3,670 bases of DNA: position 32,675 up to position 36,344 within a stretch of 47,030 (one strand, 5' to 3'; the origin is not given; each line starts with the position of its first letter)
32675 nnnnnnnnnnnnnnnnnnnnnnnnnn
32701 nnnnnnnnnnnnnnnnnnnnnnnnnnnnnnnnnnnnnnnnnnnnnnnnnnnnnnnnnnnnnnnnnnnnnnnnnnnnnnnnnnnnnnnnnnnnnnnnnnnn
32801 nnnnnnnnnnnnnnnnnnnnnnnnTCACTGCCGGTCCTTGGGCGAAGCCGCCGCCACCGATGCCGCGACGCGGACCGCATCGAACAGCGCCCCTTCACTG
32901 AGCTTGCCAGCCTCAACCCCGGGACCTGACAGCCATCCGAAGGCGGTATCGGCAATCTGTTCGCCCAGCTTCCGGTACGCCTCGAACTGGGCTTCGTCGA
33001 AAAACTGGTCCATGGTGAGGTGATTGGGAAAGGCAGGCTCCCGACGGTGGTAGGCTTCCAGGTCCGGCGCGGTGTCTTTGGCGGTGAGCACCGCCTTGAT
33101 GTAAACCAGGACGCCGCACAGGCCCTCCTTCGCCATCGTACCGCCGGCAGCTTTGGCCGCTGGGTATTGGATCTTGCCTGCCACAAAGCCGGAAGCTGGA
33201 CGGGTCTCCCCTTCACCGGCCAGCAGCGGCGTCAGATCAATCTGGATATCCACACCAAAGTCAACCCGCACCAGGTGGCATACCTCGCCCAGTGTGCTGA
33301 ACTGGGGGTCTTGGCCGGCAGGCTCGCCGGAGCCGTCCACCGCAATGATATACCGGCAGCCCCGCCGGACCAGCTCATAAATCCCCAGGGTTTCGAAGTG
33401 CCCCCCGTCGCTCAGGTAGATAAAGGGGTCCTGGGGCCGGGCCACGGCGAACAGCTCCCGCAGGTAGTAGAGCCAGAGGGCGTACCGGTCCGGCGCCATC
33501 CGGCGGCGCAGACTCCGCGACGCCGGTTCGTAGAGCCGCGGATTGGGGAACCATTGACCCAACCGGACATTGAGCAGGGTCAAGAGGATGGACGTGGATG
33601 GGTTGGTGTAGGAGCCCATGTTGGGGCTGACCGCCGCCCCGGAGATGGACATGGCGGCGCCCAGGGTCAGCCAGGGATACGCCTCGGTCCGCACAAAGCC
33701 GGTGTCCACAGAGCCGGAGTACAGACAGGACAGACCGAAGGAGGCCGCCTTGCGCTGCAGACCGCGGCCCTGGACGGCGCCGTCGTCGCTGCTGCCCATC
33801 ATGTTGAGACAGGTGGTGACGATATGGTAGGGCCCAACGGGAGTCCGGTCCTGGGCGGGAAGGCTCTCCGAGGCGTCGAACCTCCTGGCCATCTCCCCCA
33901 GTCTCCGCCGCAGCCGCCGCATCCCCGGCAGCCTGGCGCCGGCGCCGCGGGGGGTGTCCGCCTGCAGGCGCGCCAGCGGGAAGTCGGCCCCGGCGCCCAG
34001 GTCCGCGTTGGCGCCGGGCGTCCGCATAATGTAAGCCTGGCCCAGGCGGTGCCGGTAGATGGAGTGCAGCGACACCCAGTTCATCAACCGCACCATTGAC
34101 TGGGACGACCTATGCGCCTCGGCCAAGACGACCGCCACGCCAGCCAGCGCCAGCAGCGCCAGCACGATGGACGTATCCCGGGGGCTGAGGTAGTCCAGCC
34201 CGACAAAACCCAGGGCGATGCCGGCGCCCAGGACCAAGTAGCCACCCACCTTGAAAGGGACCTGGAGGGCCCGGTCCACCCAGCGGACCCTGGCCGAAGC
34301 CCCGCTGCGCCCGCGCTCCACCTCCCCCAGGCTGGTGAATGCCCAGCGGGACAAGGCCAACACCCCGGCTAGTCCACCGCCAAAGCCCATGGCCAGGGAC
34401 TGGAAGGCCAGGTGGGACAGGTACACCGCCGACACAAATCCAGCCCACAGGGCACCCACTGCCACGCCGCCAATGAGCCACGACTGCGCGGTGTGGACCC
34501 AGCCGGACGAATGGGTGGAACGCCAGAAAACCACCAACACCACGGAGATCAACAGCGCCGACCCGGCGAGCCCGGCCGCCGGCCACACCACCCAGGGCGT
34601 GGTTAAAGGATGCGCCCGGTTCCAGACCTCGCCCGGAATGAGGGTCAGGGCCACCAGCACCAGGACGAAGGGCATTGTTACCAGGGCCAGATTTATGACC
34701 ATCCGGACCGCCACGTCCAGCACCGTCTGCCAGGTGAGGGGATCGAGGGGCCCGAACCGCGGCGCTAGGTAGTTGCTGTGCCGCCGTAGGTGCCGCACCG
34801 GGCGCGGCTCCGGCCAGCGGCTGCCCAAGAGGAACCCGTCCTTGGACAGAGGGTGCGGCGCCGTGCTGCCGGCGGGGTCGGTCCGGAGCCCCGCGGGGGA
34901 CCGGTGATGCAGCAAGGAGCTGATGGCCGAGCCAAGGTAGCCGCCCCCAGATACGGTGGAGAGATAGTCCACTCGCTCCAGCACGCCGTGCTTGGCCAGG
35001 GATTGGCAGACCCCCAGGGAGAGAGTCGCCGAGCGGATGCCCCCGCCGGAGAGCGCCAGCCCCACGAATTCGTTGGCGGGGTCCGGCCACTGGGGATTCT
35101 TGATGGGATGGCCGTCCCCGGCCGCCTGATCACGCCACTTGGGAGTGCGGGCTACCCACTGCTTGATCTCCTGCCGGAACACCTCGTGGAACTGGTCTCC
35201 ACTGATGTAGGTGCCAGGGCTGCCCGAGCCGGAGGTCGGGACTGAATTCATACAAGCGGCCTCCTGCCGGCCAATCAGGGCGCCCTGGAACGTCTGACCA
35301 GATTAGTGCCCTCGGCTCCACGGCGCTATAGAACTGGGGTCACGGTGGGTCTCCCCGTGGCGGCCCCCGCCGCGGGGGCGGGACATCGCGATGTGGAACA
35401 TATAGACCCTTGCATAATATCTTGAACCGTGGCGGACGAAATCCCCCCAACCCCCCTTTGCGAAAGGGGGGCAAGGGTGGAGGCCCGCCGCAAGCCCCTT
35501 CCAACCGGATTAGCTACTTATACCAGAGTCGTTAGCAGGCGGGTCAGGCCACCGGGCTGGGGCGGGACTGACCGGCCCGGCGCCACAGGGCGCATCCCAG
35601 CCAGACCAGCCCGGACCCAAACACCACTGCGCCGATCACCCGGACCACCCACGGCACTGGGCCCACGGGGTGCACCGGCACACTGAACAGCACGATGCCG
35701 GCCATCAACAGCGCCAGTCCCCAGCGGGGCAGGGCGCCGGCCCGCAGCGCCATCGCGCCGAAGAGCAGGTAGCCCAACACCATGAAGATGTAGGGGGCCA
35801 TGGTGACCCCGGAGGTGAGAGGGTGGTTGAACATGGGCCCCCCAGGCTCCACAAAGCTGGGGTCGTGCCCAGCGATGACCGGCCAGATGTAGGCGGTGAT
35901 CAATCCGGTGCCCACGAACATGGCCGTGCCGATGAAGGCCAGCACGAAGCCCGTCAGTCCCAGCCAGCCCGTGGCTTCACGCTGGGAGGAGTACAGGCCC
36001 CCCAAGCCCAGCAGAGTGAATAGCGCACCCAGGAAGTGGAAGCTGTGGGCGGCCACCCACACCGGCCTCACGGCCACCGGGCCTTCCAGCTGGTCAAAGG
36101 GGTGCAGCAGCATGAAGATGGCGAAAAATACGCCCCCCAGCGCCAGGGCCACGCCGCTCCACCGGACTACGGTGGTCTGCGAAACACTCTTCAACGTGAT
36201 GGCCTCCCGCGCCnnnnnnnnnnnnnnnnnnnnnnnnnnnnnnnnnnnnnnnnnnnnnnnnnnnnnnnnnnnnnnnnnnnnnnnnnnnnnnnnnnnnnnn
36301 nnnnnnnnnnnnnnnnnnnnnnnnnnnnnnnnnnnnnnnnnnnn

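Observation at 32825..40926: Candidate bacterial oxylipin / lipid-peroxide pathway: OYE, dihaem CCP-like cytochrome, COX/alpha-DOX-like dioxygenase, membrane protein, plus split patatin lipase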

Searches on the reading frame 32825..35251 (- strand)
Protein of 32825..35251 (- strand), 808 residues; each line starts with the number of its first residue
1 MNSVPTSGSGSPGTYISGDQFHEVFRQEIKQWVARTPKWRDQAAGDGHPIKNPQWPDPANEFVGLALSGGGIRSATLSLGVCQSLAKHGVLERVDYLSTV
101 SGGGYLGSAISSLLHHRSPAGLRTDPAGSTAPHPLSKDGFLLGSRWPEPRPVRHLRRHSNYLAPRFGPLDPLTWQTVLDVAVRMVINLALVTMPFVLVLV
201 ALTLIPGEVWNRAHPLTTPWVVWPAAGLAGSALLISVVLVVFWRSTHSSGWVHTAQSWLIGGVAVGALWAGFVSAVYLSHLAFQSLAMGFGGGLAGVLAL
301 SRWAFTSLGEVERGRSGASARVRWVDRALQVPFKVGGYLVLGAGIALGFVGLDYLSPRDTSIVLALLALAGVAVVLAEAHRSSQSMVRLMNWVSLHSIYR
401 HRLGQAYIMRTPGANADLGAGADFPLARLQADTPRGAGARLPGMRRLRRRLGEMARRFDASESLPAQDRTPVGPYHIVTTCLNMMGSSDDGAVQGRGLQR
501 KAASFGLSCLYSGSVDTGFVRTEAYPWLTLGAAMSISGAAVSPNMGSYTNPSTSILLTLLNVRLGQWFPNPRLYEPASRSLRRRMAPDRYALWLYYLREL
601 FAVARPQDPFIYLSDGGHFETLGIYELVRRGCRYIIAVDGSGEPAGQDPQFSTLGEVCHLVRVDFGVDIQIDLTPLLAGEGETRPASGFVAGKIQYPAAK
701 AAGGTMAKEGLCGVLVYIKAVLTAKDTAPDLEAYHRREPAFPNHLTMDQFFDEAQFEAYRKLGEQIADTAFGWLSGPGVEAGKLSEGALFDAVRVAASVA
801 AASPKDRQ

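Call 3: search_protein_families(library=pfam, proteins=[window:32825-35251:-], max_evalue=0.01)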
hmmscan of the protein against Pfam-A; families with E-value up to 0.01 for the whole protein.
window:32825-35251:- (808 aa): 1 family
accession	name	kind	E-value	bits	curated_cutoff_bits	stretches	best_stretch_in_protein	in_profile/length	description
PF01734.28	Patatin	-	8.9e-07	29.7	27.7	1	65-112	1-46/191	Patatin-like phospholipase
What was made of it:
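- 32825..35251 (-): Patatin-like lipase whose catalytic halves are separated by a five-helix membrane insert (808 aa); probably its own transcript. Patatin 9e-7 over residues 65-112 (call 3).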

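Call 4: search_protein_families(library=ncbifam, proteins=[window:32825-35251:-], max_evalue=0.01)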
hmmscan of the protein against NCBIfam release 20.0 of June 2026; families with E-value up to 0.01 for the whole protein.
window:32825-35251:- (808 aa): 0 families

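Call 72: search_protein_families(library=padloc, proteins=[window:32825-35251:-], max_evalue=0.001)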
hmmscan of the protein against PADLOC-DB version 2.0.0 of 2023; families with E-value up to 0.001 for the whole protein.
window:32825-35251:- (808 aa): 0 families

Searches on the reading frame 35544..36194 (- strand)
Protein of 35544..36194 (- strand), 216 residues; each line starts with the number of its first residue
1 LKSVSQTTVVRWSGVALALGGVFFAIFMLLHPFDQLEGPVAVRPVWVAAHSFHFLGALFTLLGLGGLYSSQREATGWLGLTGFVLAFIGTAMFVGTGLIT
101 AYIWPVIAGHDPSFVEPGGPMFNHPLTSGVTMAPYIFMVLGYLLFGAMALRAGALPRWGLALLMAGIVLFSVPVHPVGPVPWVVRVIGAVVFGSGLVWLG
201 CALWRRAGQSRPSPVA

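Call 3: search_protein_families(library=pfam, proteins=[window:35544-36194:-], max_evalue=0.01)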
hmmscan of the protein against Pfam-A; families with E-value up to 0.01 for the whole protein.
window:35544-36194:- (216 aa): 0 families

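Call 4: search_protein_families(library=ncbifam, proteins=[window:35544-36194:-], max_evalue=0.01)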
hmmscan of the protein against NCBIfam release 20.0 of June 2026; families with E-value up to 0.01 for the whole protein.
window:35544-36194:- (216 aa): 0 families

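Call 61: find_homologous_proteins(query=window:35547-36194:-, max_evalue=0.001)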
Query window:35547-36194:- (216 aa): 170 proteins with E <= 0.001 among 4348 candidates; the best 120 are listed.
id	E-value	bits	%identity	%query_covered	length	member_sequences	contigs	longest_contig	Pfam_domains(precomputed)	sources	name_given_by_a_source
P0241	1.5e-135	468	100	100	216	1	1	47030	-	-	-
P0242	1.3e-75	272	62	98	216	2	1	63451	-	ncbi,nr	ncbi:MAG: hypothetical protein FJ316_03170 [SAR202 cluster bacterium]|nr:hypothetical protein [SAR20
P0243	9.4e-73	263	62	98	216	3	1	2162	-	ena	-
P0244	3.4e-72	261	61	96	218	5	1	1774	-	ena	-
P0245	6.7e-71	257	58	98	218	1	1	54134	-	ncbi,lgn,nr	ncbi:MAG TPA: hypothetical protein VH186_12520 [Chloroflexia bacterium]|nr:hypothetical protein [Chl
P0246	2.5e-65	238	59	95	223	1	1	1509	-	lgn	-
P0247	5.7e-65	237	56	97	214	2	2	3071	-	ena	-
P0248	1.8e-64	236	58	98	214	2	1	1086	-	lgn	-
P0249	1.4e-63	233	57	95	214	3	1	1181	-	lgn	-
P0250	1.3e-59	220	53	98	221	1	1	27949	-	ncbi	ncbi:MAG: hypothetical protein ABI577_02865 [bacterium]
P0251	1.3e-59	220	54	98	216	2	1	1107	-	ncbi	-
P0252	1.8e-58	216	52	88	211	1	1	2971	-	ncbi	-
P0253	1.1e-56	210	55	98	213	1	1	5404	-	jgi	jgi:hypothetical protein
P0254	2.6e-56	209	52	90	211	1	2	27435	-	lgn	-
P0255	3.3e-56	209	56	89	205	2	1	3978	-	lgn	-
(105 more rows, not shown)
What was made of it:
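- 35544..36194 (-): Six-helix integral membrane protein of an unannotated family (216 aa, TTG start). 170 homologues, all 'hypothetical' (call 61).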

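Call 64: find_encoding_contigs(protein=P0245, flank=9000, max_places=1)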
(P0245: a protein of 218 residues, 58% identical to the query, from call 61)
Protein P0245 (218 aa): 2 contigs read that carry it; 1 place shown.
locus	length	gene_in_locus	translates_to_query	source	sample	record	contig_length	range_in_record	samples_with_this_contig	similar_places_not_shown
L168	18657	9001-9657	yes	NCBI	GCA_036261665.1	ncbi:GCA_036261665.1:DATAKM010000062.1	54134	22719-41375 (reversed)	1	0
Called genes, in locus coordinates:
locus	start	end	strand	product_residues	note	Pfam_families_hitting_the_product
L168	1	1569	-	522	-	PF00753:Lactamase_B, PF23023:Anti-Pycsar_Apyc1 (weak), PF12706:Lactamase_B_2, PF16661:Lactamase_B_6, PF10996:Beta-Casp, PF07521:RMMBL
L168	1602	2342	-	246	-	PF01712:dNK (faint), PF02224:Cytidylate_kin, PF13189:Cytidylate_kin2, PF13238:AAA_18 (faint), PF01202:SKI (faint)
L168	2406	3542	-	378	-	PF01479:S4, PF00849:PseudoU_synth_2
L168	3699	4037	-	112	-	PF02311:AraC_binding, PF07883:Cupin_2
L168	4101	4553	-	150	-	-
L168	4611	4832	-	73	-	PF14407:Frankia_peptide (weak)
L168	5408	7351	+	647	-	PF16177:ACAS_N, PF00501:AMP-binding, PF13193:AMP-binding_C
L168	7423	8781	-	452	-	PF00561:Abhydrolase_1, PF12146:Hydrolase_4, PF12697:Abhydrolase_6, PF05577:Peptidase_S28 (weak)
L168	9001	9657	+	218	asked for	-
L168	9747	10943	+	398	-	-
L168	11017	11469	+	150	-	-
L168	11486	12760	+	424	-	-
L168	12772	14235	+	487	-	-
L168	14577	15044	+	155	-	-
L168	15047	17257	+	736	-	PF13520:AA_permease_2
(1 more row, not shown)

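Call 65: find_encoding_contigs(protein=P0250, flank=9000, max_places=1)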
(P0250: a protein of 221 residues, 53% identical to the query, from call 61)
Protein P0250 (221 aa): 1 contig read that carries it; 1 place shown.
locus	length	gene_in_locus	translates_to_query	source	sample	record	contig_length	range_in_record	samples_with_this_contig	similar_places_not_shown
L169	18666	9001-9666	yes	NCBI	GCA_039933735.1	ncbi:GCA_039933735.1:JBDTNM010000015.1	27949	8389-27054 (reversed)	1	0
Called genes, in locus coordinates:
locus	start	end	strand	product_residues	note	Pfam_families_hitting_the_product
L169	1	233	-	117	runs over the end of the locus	PF23439:DUF7124 (weak)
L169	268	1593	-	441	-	PF22691:Thiolase_C_1 (weak)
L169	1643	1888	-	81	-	PF01796:OB_ChsH2_C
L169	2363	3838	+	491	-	-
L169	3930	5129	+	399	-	PF02515:CoA_transf_3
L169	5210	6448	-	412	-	-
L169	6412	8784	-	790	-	PF03098:An_peroxidase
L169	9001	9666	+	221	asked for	-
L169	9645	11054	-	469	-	-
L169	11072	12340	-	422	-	-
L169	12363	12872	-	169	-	-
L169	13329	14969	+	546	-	PF00155:Aminotran_1_2, PF01983:CofC (weak), PF09837:DUF2064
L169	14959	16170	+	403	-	PF00174:Oxidored_molyb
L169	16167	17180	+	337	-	PF04055:Radical_SAM, PF13186:SPASM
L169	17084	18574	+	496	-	PF09852:DUF2079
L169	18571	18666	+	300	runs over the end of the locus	PF00535:Glycos_transf_2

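Call 66: find_encoding_contigs(protein=P0254, flank=9000, max_places=1)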
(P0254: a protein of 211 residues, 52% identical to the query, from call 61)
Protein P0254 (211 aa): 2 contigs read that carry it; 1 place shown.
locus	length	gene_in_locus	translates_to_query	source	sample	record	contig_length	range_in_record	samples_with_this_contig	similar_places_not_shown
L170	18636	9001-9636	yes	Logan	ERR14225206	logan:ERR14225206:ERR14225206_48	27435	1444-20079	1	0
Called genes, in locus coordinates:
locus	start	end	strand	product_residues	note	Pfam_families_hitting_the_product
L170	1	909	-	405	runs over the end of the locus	-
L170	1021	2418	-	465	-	PF13281:MAP3K_TRAF_bd, PF20308:TPR-S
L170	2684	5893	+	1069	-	PF13676:TIR_2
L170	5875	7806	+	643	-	PF01040:UbiA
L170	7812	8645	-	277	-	PF01040:UbiA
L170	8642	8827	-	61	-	-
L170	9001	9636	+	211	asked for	-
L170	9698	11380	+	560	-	PF20308:TPR-S, PF13365:Trypsin_2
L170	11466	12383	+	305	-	-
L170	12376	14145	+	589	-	PF05226:CHASE2, PF13676:TIR_2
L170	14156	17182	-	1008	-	PF03098:An_peroxidase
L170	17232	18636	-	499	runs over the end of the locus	PF07969:Amidohydro_3 (weak), PF01979:Amidohydro_1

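Call 72: search_protein_families(library=padloc, proteins=[window:35544-36194:-], max_evalue=0.001)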
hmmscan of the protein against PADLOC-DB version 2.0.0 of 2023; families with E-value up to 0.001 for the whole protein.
window:35544-36194:- (216 aa): 0 families
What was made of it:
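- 35544..36194 (-): No Pfam, NCBIfam or PADLOC hit (calls 3, 4, 72).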

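Call 81: predict_structure(alignment_id=A4)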
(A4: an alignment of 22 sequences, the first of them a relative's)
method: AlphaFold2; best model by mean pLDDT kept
length: 216 residues; sequences in the alignment: 22
mean_pLDDT: 92.3   pTM: 0.89
mean pLDDT of the five models: 92.3, 91.4, 90.8, 90.3, 90.0
residues with pLDDT >= 90: 168; 70-90: 39; 50-70: 9; < 50: 0
segments of 3 or more residues with pLDDT < 50: none
pLDDT, mean of each block of 10 residues (from residue 1): 91 98 97 71 89 98 94 95 98 95 92 87 89 95 98 96 98 87 95 98 92 70
secondary structure, 60 per line:
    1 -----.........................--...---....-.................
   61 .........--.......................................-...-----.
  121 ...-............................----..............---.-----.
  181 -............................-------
elements in order: H6-30 H39-42 H44-69 H72-110 H120-123 H125-152 H157-170 H182-209

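Call 83: fold_search(model_id=the predicted structure, library=pdb)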
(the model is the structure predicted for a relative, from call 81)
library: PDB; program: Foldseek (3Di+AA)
matches with E <= 10: 559; with E <= 0.001: 0
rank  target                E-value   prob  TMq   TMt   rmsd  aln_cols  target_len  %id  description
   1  9m0d_R                1.5e-01  0.41  0.26  0.23  18.5       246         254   13  Cryo-EM structure of neurotensin receptor 1 in complex with beta-arrestin 1 (released 2025-04-09)
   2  9kwg_A                1.5e-01  0.35  0.23  0.18  21.2       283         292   14  Structure of mouse C5a bound mouse C5aR1 in complex with Go (released 2025-11-26)
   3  8wu1_R                1.7e-01  0.30  0.23  0.20  19.7       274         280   12  Cryo-EM structure of CB1-beta-arrestin1 complex (released 2024-03-20)
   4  8wdf                  2.1e-01  0.33  0.25  0.22  21.5       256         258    9  Chemoreceptor PilJ from Pseudomonas aeruginosa PA14 (released 2024-07-24)
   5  8ghv_D                2.8e-01  0.33  0.26  0.21  17.8       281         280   15  Cannabinoid Receptor 1-G Protein Complex (released 2023-05-24)
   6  9hfk_A                2.8e-01  0.20  0.20  0.18  18.5       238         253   13  Cryo-EM structure of the freshwater actinorhodopsin, Rhodoluna lacicola (RlActR) (released 2026-03-18)
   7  9r23_A                2.9e-01  0.38  0.27  0.25  20.3       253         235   11  Cryo-EM structure of the double mutant H84V/E120G of the flotillin-associated rhodopsin PsFAR in detergent micelle (released 2025-07-23)
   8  8dwc_R                2.9e-01  0.35  0.26  0.24  19.6       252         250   14  CryoEM structure of Gq-coupled MRGPRX1 with peptide agonist BAM8-22 (released 2022-11-02)
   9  8jmt                  3.2e-01  0.44  0.32  0.30  17.9       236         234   11  Structure of the adhesion GPCR ADGRL3 in the apo state (released 2023-09-06)
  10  8ikj                  3.2e-01  0.35  0.28  0.15  16.1       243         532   18  Cryo-EM structure of the inactive CD97 (released 2024-02-14)
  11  8r0p_A                3.2e-01  0.20  0.22  0.19  18.1       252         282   11  Cryo-EM structure of the microbial rhodopsin CryoR2 at pH 8.0 in detergent (released 2025-05-14)
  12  9g83_t                3.7e-01  0.47  0.29  0.15  12.2       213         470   15  Respiratory supercomplex CI1-CIII2-CIV2-(cbb3)1 from alphaproteobacterium (released 2026-02-04)
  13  2jsw_MODEL_1_A        3.7e-01  0.21  0.20  0.22  21.5       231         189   11  Solution Structure of the R13 Domain of Talin (released 2008-01-29)
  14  7s8o_R                3.7e-01  0.20  0.23  0.21  19.9       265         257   11  CryoEM structure of Gi-coupled MRGPRX2 with small molecule agonist (R)-Zinc-3573 (released 2021-11-17)
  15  8ii8                  4.0e-01  0.51  0.32  0.31  20.0       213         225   11  X-ray crystal structure of pink-colored protein from Pleurotus salmoneostramineus in complex with natural chromophore (released 2024-08-14)
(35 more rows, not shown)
